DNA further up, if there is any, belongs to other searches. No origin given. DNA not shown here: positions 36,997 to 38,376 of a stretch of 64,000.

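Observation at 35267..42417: Exact 15-bp motif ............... at two divergent promoters (plus diverged copies at a third): iron-box half-sites with the central pentamer missing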

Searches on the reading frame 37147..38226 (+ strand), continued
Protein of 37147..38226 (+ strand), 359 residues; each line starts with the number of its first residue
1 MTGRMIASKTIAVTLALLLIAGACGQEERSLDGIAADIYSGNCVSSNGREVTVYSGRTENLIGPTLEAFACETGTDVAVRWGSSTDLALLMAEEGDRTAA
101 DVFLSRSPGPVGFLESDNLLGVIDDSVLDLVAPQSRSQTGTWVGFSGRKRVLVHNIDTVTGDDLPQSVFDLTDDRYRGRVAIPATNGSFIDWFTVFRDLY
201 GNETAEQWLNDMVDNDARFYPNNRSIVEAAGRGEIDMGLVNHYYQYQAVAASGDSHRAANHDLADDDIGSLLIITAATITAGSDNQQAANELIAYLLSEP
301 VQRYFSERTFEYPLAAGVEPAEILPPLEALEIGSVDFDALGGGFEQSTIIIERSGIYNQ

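Call 55: find_homologous_proteins(query=L074:10001-10669:+, max_evalue=1e-30)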
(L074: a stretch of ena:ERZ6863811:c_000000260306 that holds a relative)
Query L074:10001-10669:+ (223 aa): 7390 proteins with E <= 1e-30 among 8000 candidates; the best 120 are listed.
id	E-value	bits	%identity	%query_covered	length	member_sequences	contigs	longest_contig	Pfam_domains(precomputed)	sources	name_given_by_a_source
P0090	5.2e-143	492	100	100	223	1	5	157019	PF12802.14,PF02742.22,PF01325.26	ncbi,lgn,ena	-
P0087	3.5e-123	427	88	99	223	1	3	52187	PF12802.14,PF02742.22,PF01325.26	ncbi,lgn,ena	-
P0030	1.7e-122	425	87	100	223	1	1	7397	PF12802.14,PF02742.22,PF01325.26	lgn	-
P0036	1.4e-121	422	87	99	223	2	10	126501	PF12802.14,PF02742.22,PF01325.26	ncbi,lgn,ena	-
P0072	9.4e-113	393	78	100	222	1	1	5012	PF12802.14,PF02742.22,PF01325.26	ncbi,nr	ncbi:MAG: metal-dependent transcriptional regulator [Acidimicrobiales bacterium]|nr:metal-dependent 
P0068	4.4e-111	387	79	100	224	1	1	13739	PF01047.29,PF12802.14,PF02742.22,PF01325.26,PF04023.21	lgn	-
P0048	1.4e-110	386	78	100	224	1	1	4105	PF02742.22,PF01325.26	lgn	-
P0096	4.9e-110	384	76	100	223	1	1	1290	PF01047.29,PF13412.13,PF12802.14,PF02742.22,PF01325.26,PF04023.21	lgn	-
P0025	7.8e-110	383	78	100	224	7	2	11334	PF01047.29,PF12802.14,PF02742.22,PF01325.26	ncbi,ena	-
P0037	1.0e-109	383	78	100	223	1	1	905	PF01047.29,PF13412.13,PF12802.14,PF02742.22,PF13545.13,PF01325.26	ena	-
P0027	2.0e-109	382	77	100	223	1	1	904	PF12802.14,PF02742.22,PF01325.26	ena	-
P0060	2.0e-109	382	76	100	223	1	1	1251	PF01047.29,PF13412.13,PF12802.14,PF02742.22,PF01325.26,PF25213.2,PF04023.21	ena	-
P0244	2.4e-109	382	76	100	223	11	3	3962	PF02742.22,PF01325.26,PF04023.21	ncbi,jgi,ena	ncbi:MAG: metal-dependent transcriptional regulator [Acidimicrobiales bacterium]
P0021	3.4e-109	381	77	100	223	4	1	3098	PF01047.29,PF12802.14,PF02742.22,PF01325.26,PF04023.21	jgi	jgi:DtxR family Mn-dependent transcriptional regulator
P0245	4.3e-109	381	76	100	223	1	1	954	PF02742.22,PF01325.26,PF04023.21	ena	-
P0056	6.6e-109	380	77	100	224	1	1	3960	PF02742.22,PF01325.26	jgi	-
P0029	8.0e-109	380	76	99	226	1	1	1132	PF01047.29,PF13412.13,PF12802.14,PF02742.22,PF13545.13,PF01325.26,PF04023.21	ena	-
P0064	2.6e-108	378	77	100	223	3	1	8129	PF01047.29,PF13412.13,PF12802.14,PF02742.22,PF01325.26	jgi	jgi:DtxR family Mn-dependent transcriptional regulator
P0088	2.6e-108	378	77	99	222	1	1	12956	PF01047.29,PF13412.13,PF12802.14,PF02742.22,PF13545.13,PF01325.26,PF04023.21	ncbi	-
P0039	7.2e-108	377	77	100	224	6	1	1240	PF02742.22,PF01325.26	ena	-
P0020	2.9e-107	375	77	100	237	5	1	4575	PF01047.29,PF13412.13,PF12802.14,PF02742.22,PF01325.26,PF04023.21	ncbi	-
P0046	3.2e-107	375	77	99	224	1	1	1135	PF02742.22,PF01325.26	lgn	-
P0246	3.6e-107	375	75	100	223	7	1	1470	PF01047.29,PF13412.13,PF12802.14,PF02742.22,PF13545.13,PF01325.26,PF04023.21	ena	-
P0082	3.6e-107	375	75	100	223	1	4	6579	PF02742.22,PF01325.26,PF04023.21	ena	-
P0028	4.7e-107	374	74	100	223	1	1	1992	PF02742.22,PF01325.26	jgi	jgi:DtxR family Mn-dependent transcriptional regulator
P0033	7.1e-107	374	77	99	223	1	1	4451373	PF02742.22,PF01325.26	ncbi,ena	-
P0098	1.9e-106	372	74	100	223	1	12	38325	PF02742.22,PF01325.26,PF04023.21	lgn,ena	-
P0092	2.8e-106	372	75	99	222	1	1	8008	PF01047.29,PF12802.14,PF02742.22,PF13545.13,PF01325.26,PF04023.21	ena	-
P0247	3.1e-106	372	76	100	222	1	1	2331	PF01047.29,PF12802.14,PF02742.22,PF13545.13,PF01325.26,PF04023.21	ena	-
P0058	4.9e-106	371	75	99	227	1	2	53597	PF01047.29,PF02742.22,PF01325.26,PF04023.21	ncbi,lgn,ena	-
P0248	8.6e-106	370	74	99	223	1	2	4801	PF01047.29,PF13412.13,PF12802.14,PF02742.22,PF13545.13,PF01325.26,PF04023.21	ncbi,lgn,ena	-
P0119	9.2e-106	370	76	100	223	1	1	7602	PF02742.22,PF13545.13,PF01325.26,PF04023.21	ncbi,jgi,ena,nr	ncbi:MAG: metal-dependent transcriptional regulator [Acidimicrobiia bacterium]|nr:metal-dependent tr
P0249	1.0e-105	370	75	100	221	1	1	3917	PF12802.14,PF02742.22,PF01325.26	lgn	-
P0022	1.0e-105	370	74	100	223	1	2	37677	PF01047.29,PF12802.14,PF02742.22,PF01325.26,PF04023.21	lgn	-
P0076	1.1e-105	370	77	100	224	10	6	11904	PF01047.29,PF13412.13,PF12802.14,PF02742.22,PF13545.13,PF01325.26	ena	-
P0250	1.5e-105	369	75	98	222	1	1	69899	PF01047.29,PF13412.13,PF12802.14,PF02742.22,PF01325.26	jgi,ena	jgi:DtxR family Mn-dependent transcriptional regulator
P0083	1.9e-105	369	75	98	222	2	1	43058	PF01047.29,PF13412.13,PF12802.14,PF02742.22,PF01325.26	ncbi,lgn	ncbi:MAG: metal-dependent transcriptional regulator [Acidimicrobiales bacterium]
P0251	2.1e-105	369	74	100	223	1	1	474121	PF02742.22,PF01325.26,PF04023.21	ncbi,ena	-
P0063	2.2e-105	369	76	98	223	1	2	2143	PF01047.29,PF02742.22,PF01325.26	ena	-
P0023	2.4e-105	369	75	99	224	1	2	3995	PF01047.29,PF13412.13,PF12802.14,PF02742.22,PF13545.13,PF24034.2,PF01325.26,PF04023.21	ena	-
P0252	3.6e-105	368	73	100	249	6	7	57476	PF01047.29,PF13412.13,PF12802.14,PF02742.22,PF13545.13,PF01325.26,PF04023.21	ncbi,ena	-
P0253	4.2e-105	368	75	98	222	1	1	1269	PF02742.22,PF01325.26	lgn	-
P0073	5.1e-105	368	73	100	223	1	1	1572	PF02742.22,PF01325.26,PF04023.21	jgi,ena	-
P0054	6.3e-105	367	75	99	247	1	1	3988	PF02742.22,PF01325.26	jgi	jgi:DtxR family Mn-dependent transcriptional regulator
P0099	1.2e-104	366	74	100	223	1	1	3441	PF02742.22,PF01325.26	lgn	-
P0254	1.2e-104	366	74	99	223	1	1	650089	PF01047.29,PF13412.13,PF12802.14,PF02742.22,PF13545.13,PF01325.26,PF25213.2,PF04023.21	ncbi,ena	-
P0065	1.5e-104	366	76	100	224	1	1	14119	PF12802.14,PF02742.22,PF01325.26,PF04023.21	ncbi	-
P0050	1.9e-104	366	76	100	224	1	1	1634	PF12802.14,PF02742.22,PF01325.26,PF04023.21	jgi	jgi:DtxR family Mn-dependent transcriptional regulator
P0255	2.8e-104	365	73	100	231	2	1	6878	PF02742.22,PF13545.13,PF01325.26,PF04023.21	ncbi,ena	-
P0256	3.8e-104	365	75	99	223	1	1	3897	PF12802.14,PF02742.22,PF01325.26,PF04023.21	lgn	-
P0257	3.9e-104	365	73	100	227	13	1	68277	PF02742.22,PF01325.26,PF04023.21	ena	-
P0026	6.3e-104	364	74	100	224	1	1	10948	PF01047.29,PF13412.13,PF02742.22,PF01325.26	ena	-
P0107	6.6e-104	364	73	99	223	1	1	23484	PF01047.29,PF13412.13,PF12802.14,PF02742.22,PF13545.13,PF01325.26,PF04023.21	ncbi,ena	-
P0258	7.4e-104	364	74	100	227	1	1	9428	PF02742.22,PF01325.26,PF04023.21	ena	-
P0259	8.7e-104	364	72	99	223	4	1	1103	PF01047.29,PF13412.13,PF12802.14,PF02742.22,PF01325.26,PF04023.21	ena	-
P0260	9.2e-104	363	73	100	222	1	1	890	PF02742.22,PF01325.26,PF04023.21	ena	-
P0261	9.2e-104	363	73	100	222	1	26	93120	PF02742.22,PF01325.26,PF04023.21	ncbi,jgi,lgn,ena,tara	jgi:DtxR family Mn-dependent transcriptional regulator|tara:strand:+ start:18 stop:686 length:669 st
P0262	9.3e-104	363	73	100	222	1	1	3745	PF02742.22,PF01325.26,PF04023.21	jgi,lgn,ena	-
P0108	9.5e-104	363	73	100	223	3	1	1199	PF01047.29,PF13412.13,PF12802.14,PF02742.22,PF13545.13,PF01325.26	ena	-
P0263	9.7e-104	363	73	100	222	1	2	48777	PF02742.22,PF01325.26,PF04023.21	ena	-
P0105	9.7e-104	363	73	99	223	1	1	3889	PF12802.14,PF02742.22,PF13545.13,PF01325.26,PF04023.21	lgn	-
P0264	9.8e-104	363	74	100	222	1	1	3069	PF02742.22,PF01325.26,PF04023.21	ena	-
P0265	1.0e-103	363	73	100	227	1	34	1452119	PF02742.22,PF01325.26,PF04023.21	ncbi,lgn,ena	ncbi:MAG: metal-dependent transcriptional regulator [Acidimicrobiales bacterium]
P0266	1.2e-103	363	74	100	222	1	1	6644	PF02742.22,PF01325.26,PF04023.21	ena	-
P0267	1.2e-103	363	74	100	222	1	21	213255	PF01047.29,PF02742.22,PF01325.26,PF04023.21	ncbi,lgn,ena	-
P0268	1.2e-103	363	73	100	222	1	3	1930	PF02742.22,PF01325.26,PF04023.21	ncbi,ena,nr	ncbi:MAG: Iron-dependent repressor IdeR [Acidimicrobiales bacterium AG-410-I20]|nr:MAG: Iron-depende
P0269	1.3e-103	363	73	100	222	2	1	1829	PF02742.22,PF01325.26,PF04023.21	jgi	-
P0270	1.3e-103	363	73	100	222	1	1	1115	PF02742.22,PF01325.26,PF04023.21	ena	-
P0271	1.3e-103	363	73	100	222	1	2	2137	PF02742.22,PF01325.26,PF04023.21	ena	-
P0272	1.3e-103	363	73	100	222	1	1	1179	PF02742.22,PF01325.26,PF04023.21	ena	-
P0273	1.4e-103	363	73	100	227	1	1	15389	PF02742.22,PF01325.26,PF04023.21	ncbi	-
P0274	1.6e-103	363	73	100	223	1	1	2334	PF01047.29,PF13412.13,PF12802.14,PF02742.22,PF13545.13,PF01325.26,PF04023.21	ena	-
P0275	1.7e-103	363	73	100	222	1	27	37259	PF02742.22,PF01325.26,PF04023.21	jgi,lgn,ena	-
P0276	1.7e-103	363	73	100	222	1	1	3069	PF02742.22,PF01325.26,PF04023.21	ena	-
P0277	1.7e-103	363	73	100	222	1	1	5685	PF02742.22,PF01325.26,PF04023.21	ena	-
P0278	1.8e-103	363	73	100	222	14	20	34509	PF02742.22,PF01325.26,PF04023.21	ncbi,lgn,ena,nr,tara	ncbi:metal-dependent transcriptional regulator [Acidimicrobiaceae bacterium]|nr:metal-dependent tran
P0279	1.8e-103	363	73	100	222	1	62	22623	PF02742.22,PF01325.26,PF04023.21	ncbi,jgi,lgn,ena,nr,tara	ncbi:MAG: metal-dependent transcriptional regulator [Actinomycetota bacterium]|nr:metal-dependent tr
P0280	1.8e-103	362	73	100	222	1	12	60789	PF02742.22,PF01325.26,PF04023.21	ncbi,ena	-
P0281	1.9e-103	362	73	100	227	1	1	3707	PF02742.22,PF01325.26,PF04023.21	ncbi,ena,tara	tara:strand:- start:2906 stop:3589 length:684 start_codon:yes stop_codon:yes gene_type:complete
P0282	1.9e-103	362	73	100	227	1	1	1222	PF02742.22,PF01325.26,PF04023.21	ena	-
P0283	1.9e-103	362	73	100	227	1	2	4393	PF02742.22,PF01325.26,PF04023.21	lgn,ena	-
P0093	2.1e-103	362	71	100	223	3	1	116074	PF01047.29,PF13412.13,PF02742.22,PF01325.26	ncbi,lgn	-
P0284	2.4e-103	362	73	100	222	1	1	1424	PF02742.22,PF01325.26,PF04023.21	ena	-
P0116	2.4e-103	362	74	100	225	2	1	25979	PF02742.22,PF01325.26,PF04023.21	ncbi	-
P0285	2.4e-103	362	73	100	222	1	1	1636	PF02742.22,PF01325.26,PF04023.21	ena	-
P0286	2.5e-103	362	73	100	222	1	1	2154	PF02742.22,PF01325.26,PF04023.21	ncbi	-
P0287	2.5e-103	362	73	99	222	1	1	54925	PF02742.22,PF01325.26,PF04023.21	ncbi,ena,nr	ncbi:MAG: iron-dependent repressor IdeR [marine actinobacterium MedAcidi-G2B]|nr:MAG: iron-dependent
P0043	2.7e-103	362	72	100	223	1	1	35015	PF01047.29,PF12802.14,PF02742.22,PF01325.26,PF04023.21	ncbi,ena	-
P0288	2.7e-103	362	73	99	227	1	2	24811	PF02742.22,PF01325.26,PF04023.21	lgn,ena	-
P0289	2.7e-103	362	75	100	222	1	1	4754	PF01047.29,PF13412.13,PF12802.14,PF02742.22,PF01325.26,PF04023.21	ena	-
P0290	3.2e-103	362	73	100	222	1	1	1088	PF02742.22,PF01325.26,PF04023.21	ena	-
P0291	3.5e-103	362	73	100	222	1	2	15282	PF02742.22,PF01325.26,PF04023.21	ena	-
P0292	3.6e-103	362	71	99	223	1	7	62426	PF01047.29,PF13412.13,PF12802.14,PF02742.22,PF13545.13,PF01325.26,PF04023.21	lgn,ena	-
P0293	3.7e-103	361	73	100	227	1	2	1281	PF02742.22,PF01325.26,PF04023.21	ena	-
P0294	3.7e-103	361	73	100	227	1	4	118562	PF02742.22,PF01325.26,PF04023.21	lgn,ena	-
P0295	3.8e-103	361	73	100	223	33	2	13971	PF02742.22,PF01325.26,PF04023.21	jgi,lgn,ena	-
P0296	4.4e-103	361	73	100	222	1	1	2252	PF02742.22,PF01325.26,PF04023.21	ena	-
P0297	4.5e-103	361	73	100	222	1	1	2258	PF02742.22,PF01325.26,PF04023.21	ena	-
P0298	5.3e-103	361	75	100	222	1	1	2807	PF01047.29,PF13412.13,PF12802.14,PF02742.22,PF01325.26,PF04023.21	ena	-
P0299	5.7e-103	361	73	100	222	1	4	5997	PF02742.22,PF01325.26,PF04023.21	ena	-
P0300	6.5e-103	361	73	100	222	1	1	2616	PF02742.22,PF01325.26,PF04023.21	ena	-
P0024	6.8e-103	361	74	99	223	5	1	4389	PF02742.22,PF01325.26,PF04023.21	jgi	-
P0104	7.1e-103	361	74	100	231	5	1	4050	PF01047.29,PF13412.13,PF12802.14,PF02742.22,PF01325.26,PF04023.21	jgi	jgi:DtxR family Mn-dependent transcriptional regulator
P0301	7.1e-103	361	73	100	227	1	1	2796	PF02742.22,PF01325.26,PF04023.21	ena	-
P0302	7.1e-103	361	73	100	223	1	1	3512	PF02742.22,PF01325.26,PF04023.21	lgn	-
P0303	7.4e-103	360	73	100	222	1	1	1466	PF02742.22,PF01325.26,PF04023.21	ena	-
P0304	7.8e-103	360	74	99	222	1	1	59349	PF01047.29,PF13412.13,PF12802.14,PF02742.22,PF13545.13,PF01325.26,PF04023.21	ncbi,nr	ncbi:MAG: iron-dependent repressor IdeR [Actinobacteria bacterium]|nr:iron-dependent repressor IdeR 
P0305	8.2e-103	360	74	100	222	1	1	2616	PF01047.29,PF13412.13,PF12802.14,PF02742.22,PF01325.26,PF04023.21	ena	-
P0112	8.5e-103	360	73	100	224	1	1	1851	PF01047.29,PF12802.14,PF02742.22,PF13545.13,PF01325.26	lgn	-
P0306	8.8e-103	360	73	100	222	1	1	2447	PF02742.22,PF01325.26,PF04023.21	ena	-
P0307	8.9e-103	360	73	100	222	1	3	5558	PF02742.22,PF01325.26,PF04023.21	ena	-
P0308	9.2e-103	360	73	100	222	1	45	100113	PF02742.22,PF01325.26,PF04023.21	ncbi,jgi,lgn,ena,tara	tara:strand:+ start:4571 stop:5239 length:669 start_codon:yes stop_codon:yes gene_type:complete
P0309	9.6e-103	360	73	100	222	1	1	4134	PF02742.22,PF01325.26,PF04023.21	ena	-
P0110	1.0e-102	360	73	100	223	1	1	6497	PF01047.29,PF13412.13,PF02742.22,PF13545.13,PF01325.26,PF04023.21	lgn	-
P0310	1.2e-102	360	73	100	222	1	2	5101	PF02742.22,PF01325.26,PF04023.21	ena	-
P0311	1.2e-102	360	72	100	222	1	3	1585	PF02742.22,PF01325.26,PF04023.21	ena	-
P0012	1.3e-102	360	74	100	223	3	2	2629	PF02742.22,PF01325.26,PF04023.21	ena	-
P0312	1.3e-102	360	73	100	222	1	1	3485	PF02742.22,PF01325.26,PF04023.21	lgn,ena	-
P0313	1.3e-102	360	73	100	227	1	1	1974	PF02742.22,PF01325.26,PF04023.21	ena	-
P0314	1.4e-102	360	73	100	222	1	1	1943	PF02742.22,PF01325.26,PF04023.21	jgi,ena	-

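Call 69: find_related_loci(query=A2, collection=metagenome_contigs, flank=6000)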
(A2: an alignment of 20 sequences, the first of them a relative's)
Query A2 (223 aa) in metagenome_contigs; peptide patterns used: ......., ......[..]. (x = any residue, [..] = any of these).
600 stretches matched a pattern (row limit reached: there are more); 503 encode a relative of the query (tblastn E <= 1e-3); the best 80 are kept; 80 distinct loci.
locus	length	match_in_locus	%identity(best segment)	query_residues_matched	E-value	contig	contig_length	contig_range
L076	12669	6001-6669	87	1-223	1e-130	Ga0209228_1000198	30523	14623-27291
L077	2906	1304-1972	75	1-223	4e-116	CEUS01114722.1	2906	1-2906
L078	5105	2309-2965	75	3-221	9e-108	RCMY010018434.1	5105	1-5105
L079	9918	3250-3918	70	1-223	2e-107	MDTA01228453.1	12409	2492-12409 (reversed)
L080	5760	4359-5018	75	1-220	2e-107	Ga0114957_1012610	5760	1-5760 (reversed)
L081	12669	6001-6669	70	1-223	5e-107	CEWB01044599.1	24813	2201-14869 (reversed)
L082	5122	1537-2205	69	1-223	9e-107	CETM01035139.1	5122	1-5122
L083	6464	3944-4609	68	1-222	3e-104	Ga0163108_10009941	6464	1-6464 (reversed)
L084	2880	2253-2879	74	1-209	1e-105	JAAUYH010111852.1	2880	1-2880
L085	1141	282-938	71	1-220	7e-111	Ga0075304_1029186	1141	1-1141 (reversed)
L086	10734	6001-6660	67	1-220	1e-101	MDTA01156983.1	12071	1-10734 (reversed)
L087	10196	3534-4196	69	1-221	4e-101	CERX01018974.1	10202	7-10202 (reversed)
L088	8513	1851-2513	69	1-221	4e-101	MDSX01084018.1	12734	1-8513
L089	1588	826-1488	72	1-222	1e-107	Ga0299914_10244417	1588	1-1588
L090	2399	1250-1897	72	3-220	3e-104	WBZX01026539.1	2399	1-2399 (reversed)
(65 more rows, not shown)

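Call 74: search_solved_structures(query=window:37147-38226:+, max_evalue=0.001, show_alignments=1)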
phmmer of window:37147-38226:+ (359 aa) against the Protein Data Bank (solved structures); distinct sequences matched with E-value up to 0.001: 28.
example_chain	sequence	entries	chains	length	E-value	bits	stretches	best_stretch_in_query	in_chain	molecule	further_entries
7w3w_A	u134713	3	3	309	2e-59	204.7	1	50-341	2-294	Iron-utilization periplasmic protein | Ferric iron ABC transporter iron-binding protein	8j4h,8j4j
4elo_A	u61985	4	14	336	4.8e-44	154.2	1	49-330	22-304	Iron ABC transporter, periplasmic iron-binding protein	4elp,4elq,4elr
3wae_A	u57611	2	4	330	5.2e-44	154.1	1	49-330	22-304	IRON ABC TRANSPORTER, PERIPLASMIC IRON-BINDING PROTEIN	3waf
6iwf_A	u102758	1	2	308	7.6e-43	150.2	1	52-333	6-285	Ferric iron-binding protein HitA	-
6ivy_A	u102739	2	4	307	7.9e-43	150.2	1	52-333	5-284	Periplasmic Ferric iron-binding Protein HitA | Ferric iron-binding periplasmic protein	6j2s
1qvs_A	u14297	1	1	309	1.2e-35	126.5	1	50-337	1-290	Iron-utilization periplasmic protein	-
1nnf_A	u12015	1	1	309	1.7e-35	126.1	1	50-337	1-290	Iron-utilization periplasmic protein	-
1d9v_A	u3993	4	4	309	2.3e-35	125.6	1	50-337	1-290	PROTEIN (iron-utilization periplasmic protein) | FERRIC IRON BINDING PROTEIN | Iron-utilization periplasmic protein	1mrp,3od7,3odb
2o6a_A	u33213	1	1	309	3.2e-35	125.2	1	50-337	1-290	Iron-utilization periplasmic protein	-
2o68_A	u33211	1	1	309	4.4e-35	124.7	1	50-337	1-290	Iron-utilization periplasmic protein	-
1xvy_A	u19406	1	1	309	4.5e-35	124.7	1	51-340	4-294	sfuA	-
1xvx_A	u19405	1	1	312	3.3e-34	121.8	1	46-336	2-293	YfuA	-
1qw0_A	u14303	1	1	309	3.9e-34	121.6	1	50-337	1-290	Iron-utilization periplasmic protein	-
2o69_A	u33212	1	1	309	4.1e-34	121.5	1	50-337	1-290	Iron-utilization periplasmic protein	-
3kn8_A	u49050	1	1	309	4.1e-34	121.5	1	50-337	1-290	Iron-utilization periplasmic protein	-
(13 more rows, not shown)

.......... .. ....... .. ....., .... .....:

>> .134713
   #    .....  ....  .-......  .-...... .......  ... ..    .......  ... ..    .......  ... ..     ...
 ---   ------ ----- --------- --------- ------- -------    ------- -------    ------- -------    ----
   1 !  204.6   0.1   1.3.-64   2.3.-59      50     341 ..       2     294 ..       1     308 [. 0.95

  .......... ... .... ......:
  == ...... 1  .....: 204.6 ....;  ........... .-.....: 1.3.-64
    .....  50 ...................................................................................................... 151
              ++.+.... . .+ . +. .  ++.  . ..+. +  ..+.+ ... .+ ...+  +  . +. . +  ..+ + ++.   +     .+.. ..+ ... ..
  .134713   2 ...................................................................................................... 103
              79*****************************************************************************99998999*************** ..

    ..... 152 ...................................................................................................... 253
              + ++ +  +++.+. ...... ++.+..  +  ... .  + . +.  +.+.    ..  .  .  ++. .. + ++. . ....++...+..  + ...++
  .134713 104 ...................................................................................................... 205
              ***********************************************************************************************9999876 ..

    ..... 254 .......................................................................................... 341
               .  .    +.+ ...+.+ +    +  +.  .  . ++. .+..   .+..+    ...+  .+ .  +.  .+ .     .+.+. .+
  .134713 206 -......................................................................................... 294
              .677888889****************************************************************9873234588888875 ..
